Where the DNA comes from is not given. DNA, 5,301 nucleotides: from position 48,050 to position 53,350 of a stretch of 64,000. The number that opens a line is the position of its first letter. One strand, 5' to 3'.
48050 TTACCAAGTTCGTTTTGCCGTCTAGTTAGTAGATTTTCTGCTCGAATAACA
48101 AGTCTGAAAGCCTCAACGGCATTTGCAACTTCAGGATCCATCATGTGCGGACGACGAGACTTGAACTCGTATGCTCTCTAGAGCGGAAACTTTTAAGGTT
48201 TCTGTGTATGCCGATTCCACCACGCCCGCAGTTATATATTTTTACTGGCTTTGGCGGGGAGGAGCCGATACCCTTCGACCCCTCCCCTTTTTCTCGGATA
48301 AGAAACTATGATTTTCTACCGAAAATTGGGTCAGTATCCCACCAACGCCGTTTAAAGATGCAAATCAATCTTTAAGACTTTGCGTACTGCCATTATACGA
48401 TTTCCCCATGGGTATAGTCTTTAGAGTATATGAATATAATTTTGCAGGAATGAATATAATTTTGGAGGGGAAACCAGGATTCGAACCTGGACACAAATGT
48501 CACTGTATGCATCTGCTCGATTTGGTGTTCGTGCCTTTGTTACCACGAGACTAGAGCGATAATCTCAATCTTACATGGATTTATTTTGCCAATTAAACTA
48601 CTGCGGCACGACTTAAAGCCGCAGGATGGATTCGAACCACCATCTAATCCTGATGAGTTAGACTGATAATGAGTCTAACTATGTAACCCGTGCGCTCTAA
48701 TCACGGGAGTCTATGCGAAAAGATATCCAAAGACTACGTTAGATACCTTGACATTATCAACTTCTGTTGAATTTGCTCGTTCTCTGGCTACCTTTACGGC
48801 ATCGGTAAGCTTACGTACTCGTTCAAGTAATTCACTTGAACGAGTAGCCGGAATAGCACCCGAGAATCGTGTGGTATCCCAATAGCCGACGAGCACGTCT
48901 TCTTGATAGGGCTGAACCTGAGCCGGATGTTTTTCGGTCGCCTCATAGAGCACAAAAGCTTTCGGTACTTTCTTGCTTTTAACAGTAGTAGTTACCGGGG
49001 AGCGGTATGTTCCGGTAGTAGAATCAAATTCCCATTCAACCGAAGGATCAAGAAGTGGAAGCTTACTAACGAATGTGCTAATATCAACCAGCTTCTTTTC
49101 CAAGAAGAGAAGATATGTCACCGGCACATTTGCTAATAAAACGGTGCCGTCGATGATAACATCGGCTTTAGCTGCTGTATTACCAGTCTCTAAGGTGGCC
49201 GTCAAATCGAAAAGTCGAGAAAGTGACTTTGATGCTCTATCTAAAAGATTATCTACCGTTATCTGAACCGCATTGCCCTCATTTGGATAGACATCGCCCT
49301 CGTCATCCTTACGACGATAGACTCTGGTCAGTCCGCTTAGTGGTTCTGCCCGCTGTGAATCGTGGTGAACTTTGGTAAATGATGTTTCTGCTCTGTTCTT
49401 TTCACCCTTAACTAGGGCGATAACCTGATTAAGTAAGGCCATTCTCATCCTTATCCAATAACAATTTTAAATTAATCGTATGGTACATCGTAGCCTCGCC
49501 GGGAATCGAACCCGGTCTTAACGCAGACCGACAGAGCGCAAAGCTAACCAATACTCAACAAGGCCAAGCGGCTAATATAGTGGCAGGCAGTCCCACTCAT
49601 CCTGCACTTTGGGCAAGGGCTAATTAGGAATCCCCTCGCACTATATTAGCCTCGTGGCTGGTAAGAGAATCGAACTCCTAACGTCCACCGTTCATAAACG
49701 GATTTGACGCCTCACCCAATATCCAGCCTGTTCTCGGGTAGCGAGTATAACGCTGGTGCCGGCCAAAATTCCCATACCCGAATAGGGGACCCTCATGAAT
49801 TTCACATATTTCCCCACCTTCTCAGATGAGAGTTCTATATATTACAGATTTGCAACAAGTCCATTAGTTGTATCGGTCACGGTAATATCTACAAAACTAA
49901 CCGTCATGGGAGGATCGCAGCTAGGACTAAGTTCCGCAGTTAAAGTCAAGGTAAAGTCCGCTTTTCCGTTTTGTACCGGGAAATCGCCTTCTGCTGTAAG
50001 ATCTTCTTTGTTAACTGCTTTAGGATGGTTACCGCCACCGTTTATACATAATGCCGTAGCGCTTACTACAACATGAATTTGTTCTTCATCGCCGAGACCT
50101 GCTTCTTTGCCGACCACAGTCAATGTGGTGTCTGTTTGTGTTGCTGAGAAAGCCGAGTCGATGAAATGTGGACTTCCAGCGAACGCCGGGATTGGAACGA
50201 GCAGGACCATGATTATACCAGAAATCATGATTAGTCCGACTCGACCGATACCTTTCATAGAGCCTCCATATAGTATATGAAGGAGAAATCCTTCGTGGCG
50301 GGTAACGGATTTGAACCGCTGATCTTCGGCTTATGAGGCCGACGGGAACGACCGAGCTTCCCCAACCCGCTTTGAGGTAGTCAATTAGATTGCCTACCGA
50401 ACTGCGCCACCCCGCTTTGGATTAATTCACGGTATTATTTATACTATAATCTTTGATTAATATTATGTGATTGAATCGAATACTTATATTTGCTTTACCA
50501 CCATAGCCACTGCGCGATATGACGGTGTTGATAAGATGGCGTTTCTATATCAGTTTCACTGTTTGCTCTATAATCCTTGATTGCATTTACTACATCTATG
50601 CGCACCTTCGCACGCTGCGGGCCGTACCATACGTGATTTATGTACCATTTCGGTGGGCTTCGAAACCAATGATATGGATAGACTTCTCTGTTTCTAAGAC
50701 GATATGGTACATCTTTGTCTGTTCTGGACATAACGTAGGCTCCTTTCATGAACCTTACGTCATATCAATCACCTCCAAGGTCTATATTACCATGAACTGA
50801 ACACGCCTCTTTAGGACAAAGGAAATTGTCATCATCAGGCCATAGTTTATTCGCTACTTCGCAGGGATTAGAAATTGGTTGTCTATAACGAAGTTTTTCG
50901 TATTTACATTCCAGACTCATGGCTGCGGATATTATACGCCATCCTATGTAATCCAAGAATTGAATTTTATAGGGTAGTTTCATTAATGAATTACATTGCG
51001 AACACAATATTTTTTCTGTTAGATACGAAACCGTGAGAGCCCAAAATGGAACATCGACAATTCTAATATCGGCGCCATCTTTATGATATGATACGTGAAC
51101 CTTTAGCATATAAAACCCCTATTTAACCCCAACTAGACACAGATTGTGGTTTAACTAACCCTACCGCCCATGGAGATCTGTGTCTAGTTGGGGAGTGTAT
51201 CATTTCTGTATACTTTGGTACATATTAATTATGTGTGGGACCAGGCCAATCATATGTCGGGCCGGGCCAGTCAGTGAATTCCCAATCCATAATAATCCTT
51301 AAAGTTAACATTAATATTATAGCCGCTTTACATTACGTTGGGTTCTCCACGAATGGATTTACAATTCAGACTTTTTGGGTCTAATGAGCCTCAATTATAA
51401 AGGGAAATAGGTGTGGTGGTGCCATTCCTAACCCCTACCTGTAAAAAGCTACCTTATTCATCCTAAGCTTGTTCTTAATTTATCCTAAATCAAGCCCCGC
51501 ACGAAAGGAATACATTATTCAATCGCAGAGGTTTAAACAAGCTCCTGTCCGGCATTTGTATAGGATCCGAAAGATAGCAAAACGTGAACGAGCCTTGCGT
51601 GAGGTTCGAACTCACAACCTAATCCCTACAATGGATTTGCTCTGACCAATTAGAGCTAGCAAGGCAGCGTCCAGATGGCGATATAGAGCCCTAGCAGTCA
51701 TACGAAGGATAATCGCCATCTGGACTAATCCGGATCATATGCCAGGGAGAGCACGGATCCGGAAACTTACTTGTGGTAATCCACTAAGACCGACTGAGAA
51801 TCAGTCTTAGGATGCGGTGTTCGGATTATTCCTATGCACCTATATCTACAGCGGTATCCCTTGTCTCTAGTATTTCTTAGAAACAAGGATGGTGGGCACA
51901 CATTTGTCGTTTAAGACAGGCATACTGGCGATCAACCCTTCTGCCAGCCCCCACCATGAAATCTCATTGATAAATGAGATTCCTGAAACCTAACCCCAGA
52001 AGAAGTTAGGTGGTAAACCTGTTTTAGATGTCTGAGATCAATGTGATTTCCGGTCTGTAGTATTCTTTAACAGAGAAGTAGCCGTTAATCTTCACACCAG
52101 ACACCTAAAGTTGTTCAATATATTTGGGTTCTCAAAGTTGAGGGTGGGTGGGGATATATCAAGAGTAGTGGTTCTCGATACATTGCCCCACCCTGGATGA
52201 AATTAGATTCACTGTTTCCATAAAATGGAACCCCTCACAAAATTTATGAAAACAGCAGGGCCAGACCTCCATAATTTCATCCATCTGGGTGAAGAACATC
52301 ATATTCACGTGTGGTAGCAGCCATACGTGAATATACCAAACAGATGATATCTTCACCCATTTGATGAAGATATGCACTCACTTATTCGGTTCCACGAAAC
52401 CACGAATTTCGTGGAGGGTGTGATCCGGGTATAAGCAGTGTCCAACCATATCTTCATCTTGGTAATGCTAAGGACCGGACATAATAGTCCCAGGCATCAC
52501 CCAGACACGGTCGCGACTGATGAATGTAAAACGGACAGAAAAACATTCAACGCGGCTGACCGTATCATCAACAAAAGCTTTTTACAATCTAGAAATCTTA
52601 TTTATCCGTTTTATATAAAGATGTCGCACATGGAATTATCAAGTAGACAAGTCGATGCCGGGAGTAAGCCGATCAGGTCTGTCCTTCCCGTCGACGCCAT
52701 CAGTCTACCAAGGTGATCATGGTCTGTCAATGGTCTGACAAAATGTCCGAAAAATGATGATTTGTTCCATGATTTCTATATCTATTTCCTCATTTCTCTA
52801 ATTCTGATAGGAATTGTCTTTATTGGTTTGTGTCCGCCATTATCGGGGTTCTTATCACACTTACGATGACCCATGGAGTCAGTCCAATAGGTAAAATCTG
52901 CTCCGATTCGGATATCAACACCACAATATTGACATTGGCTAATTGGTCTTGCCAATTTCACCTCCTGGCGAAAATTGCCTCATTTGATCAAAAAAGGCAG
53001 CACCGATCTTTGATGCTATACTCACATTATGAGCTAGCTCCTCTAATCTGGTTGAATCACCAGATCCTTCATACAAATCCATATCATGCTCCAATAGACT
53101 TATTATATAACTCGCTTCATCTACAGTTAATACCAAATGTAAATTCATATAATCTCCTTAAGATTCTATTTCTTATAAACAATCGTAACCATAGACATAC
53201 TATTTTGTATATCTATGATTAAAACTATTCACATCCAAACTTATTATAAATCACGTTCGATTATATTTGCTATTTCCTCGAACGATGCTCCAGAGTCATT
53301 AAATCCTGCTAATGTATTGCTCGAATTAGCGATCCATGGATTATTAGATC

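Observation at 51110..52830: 1.7 kb stretch without convincing ORFs but with several perfect long hairpins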

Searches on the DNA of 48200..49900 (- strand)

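Call 46: search_rna_families(sources=[L008, L009], threshold=gathering)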
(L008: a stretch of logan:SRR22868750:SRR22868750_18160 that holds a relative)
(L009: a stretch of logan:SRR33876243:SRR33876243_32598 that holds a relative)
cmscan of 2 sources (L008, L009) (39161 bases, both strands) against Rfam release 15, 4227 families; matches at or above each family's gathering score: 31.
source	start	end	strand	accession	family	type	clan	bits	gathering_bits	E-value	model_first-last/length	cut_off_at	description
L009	19138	19210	+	RF00005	tRNA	Gene; tRNA;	CL00001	72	29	5.5e-14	1-71/71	no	tRNA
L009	4127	4197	+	RF00005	tRNA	Gene; tRNA;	CL00001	68.7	29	4.4e-13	1-71/71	no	tRNA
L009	18760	18830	+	RF00005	tRNA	Gene; tRNA;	CL00001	68.2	29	5.9e-13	1-71/71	no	tRNA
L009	1720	1791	+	RF00005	tRNA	Gene; tRNA;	CL00001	67.8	29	7.8e-13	1-71/71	no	tRNA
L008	16632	16705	+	RF00005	tRNA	Gene; tRNA;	CL00001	66.9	29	1.3e-12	1-71/71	no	tRNA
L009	446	518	+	RF00005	tRNA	Gene; tRNA;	CL00001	66.6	29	1.7e-12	1-71/71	no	tRNA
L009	10576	10648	+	RF00005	tRNA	Gene; tRNA;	CL00001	65.5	29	3.3e-12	1-71/71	no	tRNA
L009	12378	12450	+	RF00005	tRNA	Gene; tRNA;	CL00001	65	29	4.5e-12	1-71/71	no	tRNA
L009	10867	10941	+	RF00005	tRNA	Gene; tRNA;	CL00001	63.5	29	1.1e-11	1-71/71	no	tRNA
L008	12356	12431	+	RF00005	tRNA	Gene; tRNA;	CL00001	63.1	29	1.6e-11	1-71/71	no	tRNA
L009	2128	2198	+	RF00005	tRNA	Gene; tRNA;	CL00001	62.6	29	2.1e-11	1-71/71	no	tRNA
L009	13994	14067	+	RF00005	tRNA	Gene; tRNA;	CL00001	62.2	29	2.7e-11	1-71/71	no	tRNA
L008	8218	8290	+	RF00005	tRNA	Gene; tRNA;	CL00001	61.5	29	4.2e-11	1-71/71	no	tRNA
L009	1497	1567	+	RF00005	tRNA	Gene; tRNA;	CL00001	60.4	29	8.2e-11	1-71/71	no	tRNA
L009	1051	1122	+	RF00005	tRNA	Gene; tRNA;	CL00001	60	29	1.1e-10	1-71/71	no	tRNA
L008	9560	9633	+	RF00005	tRNA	Gene; tRNA;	CL00001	59.1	29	1.9e-10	1-71/71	no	tRNA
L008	9646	9720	+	RF00005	tRNA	Gene; tRNA;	CL00001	59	29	2e-10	1-71/71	no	tRNA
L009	19063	19134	+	RF00005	tRNA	Gene; tRNA;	CL00001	59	29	2.1e-10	1-71/71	no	tRNA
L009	6908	6980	+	RF00005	tRNA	Gene; tRNA;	CL00001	58.7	29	2.5e-10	1-71/71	no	tRNA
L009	12731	12803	+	RF00005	tRNA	Gene; tRNA;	CL00001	57.9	29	4e-10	1-71/71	no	tRNA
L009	5873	5957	+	RF00005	tRNA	Gene; tRNA;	CL00001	57.8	29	4.4e-10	1-71/71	no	tRNA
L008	5457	5529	+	RF00005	tRNA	Gene; tRNA;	CL00001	56.9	29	7.9e-10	1-71/71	no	tRNA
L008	11377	11451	+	RF00005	tRNA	Gene; tRNA;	CL00001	55.2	29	2.3e-09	1-71/71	no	tRNA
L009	14318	14388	+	RF00005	tRNA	Gene; tRNA;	CL00001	54.9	29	2.7e-09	1-71/71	no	tRNA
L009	12649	12721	+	RF00005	tRNA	Gene; tRNA;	CL00001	53.1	29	8.5e-09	1-71/71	no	tRNA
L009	16519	16592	+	RF00005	tRNA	Gene; tRNA;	CL00001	52.8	29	1.1e-08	1-71/71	no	tRNA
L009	59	131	+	RF00005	tRNA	Gene; tRNA;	CL00001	52.3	29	1.4e-08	1-71/71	no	tRNA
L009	18981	19061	+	RF00005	tRNA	Gene; tRNA;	CL00001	51.5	29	2.3e-08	1-71/71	no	tRNA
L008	5008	5077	+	RF00005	tRNA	Gene; tRNA;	CL00001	45.5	29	1.1e-06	1-71/71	no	tRNA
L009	4701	4781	+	RF00005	tRNA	Gene; tRNA;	CL00001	33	29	0.0029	1-71/71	no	tRNA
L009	286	354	+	RF00005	tRNA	Gene; tRNA;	CL00001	32.4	29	0.0043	1-71/71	no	tRNA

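Call 78: search_rna_families(source=window, start=48200, end=49900, threshold=evalue, max_evalue=10)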
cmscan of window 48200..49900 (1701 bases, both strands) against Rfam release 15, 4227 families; matches with E-value up to 10: 8.
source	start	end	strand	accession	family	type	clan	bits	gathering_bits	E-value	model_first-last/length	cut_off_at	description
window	49491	49565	-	RF00005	tRNA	Gene; tRNA;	CL00001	36.4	29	1.5e-05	1-71/71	no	tRNA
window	49492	49545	-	RF01684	mascRNA-menRNA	Gene;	-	23.7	42.5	0.058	1-56/56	no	MALAT1-associated small cytoplasmic RNA/MEN beta RNA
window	48466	48607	-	RF00005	tRNA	Gene; tRNA;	CL00001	18.6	29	1.2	1-71/71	no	tRNA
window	49656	49728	-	RF01852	tRNA-Sec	Gene; tRNA;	CL00001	18.2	47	2.1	1-91/91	no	Selenocysteine transfer RNA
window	49731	49832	-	RF01689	AdoCbl-II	Cis-reg; riboswitch;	CL00101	17.1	36.5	1.5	1-81/81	no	AdoCbl-II (Cobalamin/B12) riboswitch aptamer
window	48250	48305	-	RF02239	asX6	Gene; sRNA;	-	16.9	50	7.8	1-93/93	no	Xanthomonas sRNA asX6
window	48811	48851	+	RF00244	mir-26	Gene; miRNA;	-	15.9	57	2.8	1-81/81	no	mir-26 microRNA precursor family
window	49499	49515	-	RF04321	tmRNA_permuted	Gene;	-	12.9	47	6.3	36-52/213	no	permuted transfer-messenger RNA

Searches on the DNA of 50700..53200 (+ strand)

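Call 5: search_rna_families(source=window, start=50700, end=53200, threshold=evalue, max_evalue=10, show_alignments=4)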
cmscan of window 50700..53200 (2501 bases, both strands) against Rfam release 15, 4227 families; matches with E-value up to 10: 7.
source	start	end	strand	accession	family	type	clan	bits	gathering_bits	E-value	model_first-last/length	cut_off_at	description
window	51591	51665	-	RF00005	tRNA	Gene; tRNA;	CL00001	51.8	29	1.3e-09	1-71/71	no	tRNA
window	51127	51193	-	RF03284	mir-4637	Gene; miRNA;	-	22.6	89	0.32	1-84/84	no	mir-4637 microRNA precursor family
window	51126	51195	-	RF03867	mir-4081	Gene; miRNA;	-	22.4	70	0.49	1-51/51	no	mir-4081 microRNA precursor family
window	51125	51194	+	RF03867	mir-4081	Gene; miRNA;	-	20.4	70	1.7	1-51/51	no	mir-4081 microRNA precursor family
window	51125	51193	-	RF04000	MIR8139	Gene; miRNA;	-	19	90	1.1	1-58/58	no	MIR8139 microRNA precursor family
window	51850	51898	+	RF01705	Flavo-1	Gene; sRNA;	-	17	42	3.9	17-62/76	no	Flavo-1 RNA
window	52274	52370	-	RF04156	MIR2670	Gene; miRNA;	-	16.8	117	2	1-200/200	no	MIR2670 microRNA precursor family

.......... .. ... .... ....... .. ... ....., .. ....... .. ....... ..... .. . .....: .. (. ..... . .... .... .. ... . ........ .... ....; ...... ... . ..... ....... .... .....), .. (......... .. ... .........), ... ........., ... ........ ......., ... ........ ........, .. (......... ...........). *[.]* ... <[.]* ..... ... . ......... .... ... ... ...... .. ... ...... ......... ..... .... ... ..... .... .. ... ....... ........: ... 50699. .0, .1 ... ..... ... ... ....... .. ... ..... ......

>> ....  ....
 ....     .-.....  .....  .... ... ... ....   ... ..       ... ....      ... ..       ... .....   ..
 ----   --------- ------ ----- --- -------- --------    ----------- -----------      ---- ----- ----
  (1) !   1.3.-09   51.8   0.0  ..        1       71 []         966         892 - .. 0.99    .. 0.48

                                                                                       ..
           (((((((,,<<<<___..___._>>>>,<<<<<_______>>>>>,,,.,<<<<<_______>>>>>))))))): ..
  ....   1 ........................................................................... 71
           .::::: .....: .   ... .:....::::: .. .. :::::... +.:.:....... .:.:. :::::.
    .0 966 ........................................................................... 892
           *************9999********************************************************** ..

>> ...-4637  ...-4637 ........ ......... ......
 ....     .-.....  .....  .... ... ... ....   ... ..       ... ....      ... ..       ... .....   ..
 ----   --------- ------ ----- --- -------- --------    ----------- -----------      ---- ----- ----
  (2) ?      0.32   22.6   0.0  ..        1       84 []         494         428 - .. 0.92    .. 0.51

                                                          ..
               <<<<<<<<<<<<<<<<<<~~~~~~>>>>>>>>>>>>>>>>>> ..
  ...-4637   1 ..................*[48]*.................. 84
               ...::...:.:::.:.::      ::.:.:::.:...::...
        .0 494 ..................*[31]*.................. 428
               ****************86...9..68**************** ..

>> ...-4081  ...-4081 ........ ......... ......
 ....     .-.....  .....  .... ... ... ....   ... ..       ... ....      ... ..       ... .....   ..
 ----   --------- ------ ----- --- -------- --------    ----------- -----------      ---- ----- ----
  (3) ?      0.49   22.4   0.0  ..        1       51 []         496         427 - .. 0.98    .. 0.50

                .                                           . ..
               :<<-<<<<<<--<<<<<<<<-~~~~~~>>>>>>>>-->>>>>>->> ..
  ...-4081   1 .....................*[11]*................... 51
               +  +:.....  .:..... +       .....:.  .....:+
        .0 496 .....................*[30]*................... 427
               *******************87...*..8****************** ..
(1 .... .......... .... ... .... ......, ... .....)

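Call 7: search_dna_similar(query=window:51100-52850:+, collection=phages, mode=distant, max_rows=30)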
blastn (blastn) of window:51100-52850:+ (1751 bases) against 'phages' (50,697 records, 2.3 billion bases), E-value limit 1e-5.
No match.

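Call 77: search_rna_families(source=window, start=51090, end=51600, threshold=evalue, max_evalue=10)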
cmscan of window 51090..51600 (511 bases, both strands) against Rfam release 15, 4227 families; matches with E-value up to 10: 6.
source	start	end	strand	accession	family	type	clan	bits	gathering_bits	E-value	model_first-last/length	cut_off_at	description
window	51127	51193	-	RF03284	mir-4637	Gene; miRNA;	-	22.6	89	0.065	1-84/84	no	mir-4637 microRNA precursor family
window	51126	51195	-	RF03867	mir-4081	Gene; miRNA;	-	22.4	70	0.099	1-51/51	no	mir-4081 microRNA precursor family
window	51125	51194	+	RF03867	mir-4081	Gene; miRNA;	-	20.4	70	0.35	1-51/51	no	mir-4081 microRNA precursor family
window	51125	51193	-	RF04000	MIR8139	Gene; miRNA;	-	19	90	0.22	1-58/58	no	MIR8139 microRNA precursor family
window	51456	51506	-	RF03668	mir-1788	Gene; miRNA;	-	15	57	2.3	1-77/77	no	mir-1788 microRNA precursor family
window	51127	51183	+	RF01876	MIAT_exon5_2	Gene; lncRNA;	-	10.5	75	8.6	30-83/83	no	Myocardial infarction associated transcript exon 5 conserved region 2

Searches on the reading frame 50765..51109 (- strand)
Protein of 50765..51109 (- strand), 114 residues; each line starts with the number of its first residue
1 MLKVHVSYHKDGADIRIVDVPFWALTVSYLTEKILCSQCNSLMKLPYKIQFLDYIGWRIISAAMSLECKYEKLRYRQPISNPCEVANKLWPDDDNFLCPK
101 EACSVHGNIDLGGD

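Call 14: search_protein_families(library=pfam, proteins=[window:50765-51109:-], max_evalue=0.01)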
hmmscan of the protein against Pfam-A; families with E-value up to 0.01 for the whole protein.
window:50765-51109:- (114 aa): 0 families

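Call 17: find_related_loci(query=window:50765-51109:-, collection=viral_contigs, flank=8000)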
Query window:50765-51109:- (114 aa) in viral_contigs; peptide patterns used: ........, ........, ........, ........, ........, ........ (x = any residue, [..] = any of these).
4 stretches matched a pattern, but none encodes a relative of the query by tblastn (E <= 1e-3).

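Call 18: find_encoding_contigs(protein=window:50765-51109:-, flank=10000, max_places=10)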
Protein window:50765-51109:- (114 aa): 3 contigs read that carry it; 2 places shown.
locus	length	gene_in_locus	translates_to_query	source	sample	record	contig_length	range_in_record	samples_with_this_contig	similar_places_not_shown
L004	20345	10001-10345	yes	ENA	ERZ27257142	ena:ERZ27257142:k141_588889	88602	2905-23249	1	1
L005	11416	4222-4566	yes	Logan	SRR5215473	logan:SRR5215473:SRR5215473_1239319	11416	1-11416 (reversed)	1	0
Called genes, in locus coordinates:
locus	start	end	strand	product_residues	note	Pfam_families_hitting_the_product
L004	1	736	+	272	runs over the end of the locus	PF01791:DeoC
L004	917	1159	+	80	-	-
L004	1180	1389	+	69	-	-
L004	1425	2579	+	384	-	-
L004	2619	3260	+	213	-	PF09414:RNA_ligase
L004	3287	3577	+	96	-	-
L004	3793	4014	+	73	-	-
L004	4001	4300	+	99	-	-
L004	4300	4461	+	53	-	-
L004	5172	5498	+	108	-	-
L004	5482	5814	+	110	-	-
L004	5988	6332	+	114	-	-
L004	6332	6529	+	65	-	-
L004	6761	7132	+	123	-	-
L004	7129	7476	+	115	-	PF26948:DUF8296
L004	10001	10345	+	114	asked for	-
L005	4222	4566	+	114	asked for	-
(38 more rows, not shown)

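Call 25: find_homologous_proteins(query=window:50765-51109:-, max_evalue=0.001)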
Query window:50765-51109:- (114 aa): 1 proteins with E <= 0.001 among 1 candidates.
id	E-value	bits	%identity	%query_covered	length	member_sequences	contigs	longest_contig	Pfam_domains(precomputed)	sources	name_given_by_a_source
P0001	1.4e-74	266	100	100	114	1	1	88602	-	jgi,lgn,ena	-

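Call 107: search_protein_families(library=phrogs, proteins=[window:50765-51109:-], max_evalue=0.001)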
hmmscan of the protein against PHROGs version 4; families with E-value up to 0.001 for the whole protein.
window:50765-51109:- (114 aa): 0 families

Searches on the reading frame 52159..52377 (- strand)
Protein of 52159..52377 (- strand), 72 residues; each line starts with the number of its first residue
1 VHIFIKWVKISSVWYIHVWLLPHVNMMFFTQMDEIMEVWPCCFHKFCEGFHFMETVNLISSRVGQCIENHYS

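Call 84: search_dna_similar(query=window:52159-52377:-, collection=phages, mode=protein, max_evalue=0.01, max_rows=5)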
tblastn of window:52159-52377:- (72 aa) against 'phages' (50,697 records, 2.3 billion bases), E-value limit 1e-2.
No match.

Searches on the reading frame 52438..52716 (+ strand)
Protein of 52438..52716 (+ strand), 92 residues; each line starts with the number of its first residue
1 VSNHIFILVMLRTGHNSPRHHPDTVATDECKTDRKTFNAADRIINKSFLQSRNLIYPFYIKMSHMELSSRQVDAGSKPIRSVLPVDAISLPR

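Call 14: search_protein_families(library=pfam, proteins=[window:52438-52716:+], max_evalue=0.01)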
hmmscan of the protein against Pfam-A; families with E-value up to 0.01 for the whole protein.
window:52438-52716:+ (92 aa): 0 families

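Call 83: search_dna_similar(query=window:52438-52716:+, collection=phages, mode=protein, max_evalue=0.01, max_rows=5)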
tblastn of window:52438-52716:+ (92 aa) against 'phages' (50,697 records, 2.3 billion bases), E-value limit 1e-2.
No match.

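Call 89: search_protein_representatives(protein=window:52438-52716:+)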
Query: 92 residues. Proteins with E-value up to 0.001 (for the whole library): 1; up to 1e-10: 1; up to 1e-30: 0. The best 1 are listed.
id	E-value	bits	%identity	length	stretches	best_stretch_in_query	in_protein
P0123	3.8e-14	68.6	33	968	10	35-67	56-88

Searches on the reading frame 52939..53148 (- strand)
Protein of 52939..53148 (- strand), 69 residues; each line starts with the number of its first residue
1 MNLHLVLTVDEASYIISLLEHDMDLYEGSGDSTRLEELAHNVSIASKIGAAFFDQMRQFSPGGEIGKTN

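Call 14: search_protein_families(library=pfam, proteins=[window:52939-53148:-], max_evalue=0.01)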
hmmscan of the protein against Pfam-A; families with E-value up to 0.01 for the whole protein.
window:52939-53148:- (69 aa): 0 families

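Call 86: find_homologous_proteins(query=window:52939-53148:-, max_evalue=0.001)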
Query window:52939-53148:- (69 aa): 1 proteins with E <= 0.001 among 1 candidates.
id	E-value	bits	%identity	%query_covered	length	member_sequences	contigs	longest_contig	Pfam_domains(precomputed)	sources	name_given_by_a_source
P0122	3.3e-37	142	100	100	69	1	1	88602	-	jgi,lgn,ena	-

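Call 107: search_protein_families(library=phrogs, proteins=[window:52939-53148:-], max_evalue=0.001)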
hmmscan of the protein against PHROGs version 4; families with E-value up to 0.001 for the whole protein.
window:52939-53148:- (69 aa): 0 families
